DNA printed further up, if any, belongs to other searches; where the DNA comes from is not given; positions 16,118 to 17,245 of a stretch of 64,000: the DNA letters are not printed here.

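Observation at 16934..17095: Transketolase N-terminal helix is encoded upstream of the first canonical start codon, one of five such genes in this window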

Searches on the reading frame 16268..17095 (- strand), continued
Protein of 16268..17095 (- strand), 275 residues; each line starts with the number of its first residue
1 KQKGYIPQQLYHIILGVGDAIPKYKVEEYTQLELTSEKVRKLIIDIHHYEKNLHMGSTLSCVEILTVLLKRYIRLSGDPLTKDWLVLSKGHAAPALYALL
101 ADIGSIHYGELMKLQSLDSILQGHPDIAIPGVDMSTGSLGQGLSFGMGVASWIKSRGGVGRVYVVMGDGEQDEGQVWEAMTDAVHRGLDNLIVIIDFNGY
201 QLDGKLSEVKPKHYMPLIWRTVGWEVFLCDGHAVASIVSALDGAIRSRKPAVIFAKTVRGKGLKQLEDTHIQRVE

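Call 66: search_solved_structures(query=window:16268-17038:-, max_evalue=1e-10, show_alignments=1)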
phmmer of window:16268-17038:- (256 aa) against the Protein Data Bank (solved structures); distinct sequences matched with E-value up to 1e-10: 41.
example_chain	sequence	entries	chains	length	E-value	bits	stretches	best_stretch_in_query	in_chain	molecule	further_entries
6yak_AAA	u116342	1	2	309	5.1e-53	183.3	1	8-249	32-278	N-terminal component of the split chain transketolase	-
3mos_A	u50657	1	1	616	2.7e-35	125.2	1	33-250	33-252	Transketolase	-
3ooy_A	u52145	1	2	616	2.7e-35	125.2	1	33-250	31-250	Transketolase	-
4kxu_A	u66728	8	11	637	2.9e-35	125.1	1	33-250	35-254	Transketolase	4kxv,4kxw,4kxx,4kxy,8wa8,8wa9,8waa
6rjb_A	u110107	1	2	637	2.9e-35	125.1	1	33-250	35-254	Transketolase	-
6ha3_A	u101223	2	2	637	7.6e-35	123.8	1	33-250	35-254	Transketolase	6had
3m34_A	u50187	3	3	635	2.5e-26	95.9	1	19-251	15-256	Transketolase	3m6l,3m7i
3l84_A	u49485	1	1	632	2.6e-26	95.8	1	20-251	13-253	Transketolase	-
5vrb_A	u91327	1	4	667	4e-21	78.8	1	20-251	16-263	Transketolase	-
8r3s_A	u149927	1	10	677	2.2e-19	73.1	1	15-244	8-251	Transketolase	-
1gpu_A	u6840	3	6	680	3e-19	72.7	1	15-243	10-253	TRANSKETOLASE 1 | TRANSKETOLASE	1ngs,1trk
1ay0_A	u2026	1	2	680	3.1e-19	72.6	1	15-243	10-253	TRANSKETOLASE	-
1tka_A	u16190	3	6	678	3.8e-19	72.3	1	16-243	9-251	TRANSKETOLASE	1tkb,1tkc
3uk1_A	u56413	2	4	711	3.8e-19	72.3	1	15-244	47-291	Transketolase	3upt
3kom_A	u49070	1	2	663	6.7e-19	71.5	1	17-245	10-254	Transketolase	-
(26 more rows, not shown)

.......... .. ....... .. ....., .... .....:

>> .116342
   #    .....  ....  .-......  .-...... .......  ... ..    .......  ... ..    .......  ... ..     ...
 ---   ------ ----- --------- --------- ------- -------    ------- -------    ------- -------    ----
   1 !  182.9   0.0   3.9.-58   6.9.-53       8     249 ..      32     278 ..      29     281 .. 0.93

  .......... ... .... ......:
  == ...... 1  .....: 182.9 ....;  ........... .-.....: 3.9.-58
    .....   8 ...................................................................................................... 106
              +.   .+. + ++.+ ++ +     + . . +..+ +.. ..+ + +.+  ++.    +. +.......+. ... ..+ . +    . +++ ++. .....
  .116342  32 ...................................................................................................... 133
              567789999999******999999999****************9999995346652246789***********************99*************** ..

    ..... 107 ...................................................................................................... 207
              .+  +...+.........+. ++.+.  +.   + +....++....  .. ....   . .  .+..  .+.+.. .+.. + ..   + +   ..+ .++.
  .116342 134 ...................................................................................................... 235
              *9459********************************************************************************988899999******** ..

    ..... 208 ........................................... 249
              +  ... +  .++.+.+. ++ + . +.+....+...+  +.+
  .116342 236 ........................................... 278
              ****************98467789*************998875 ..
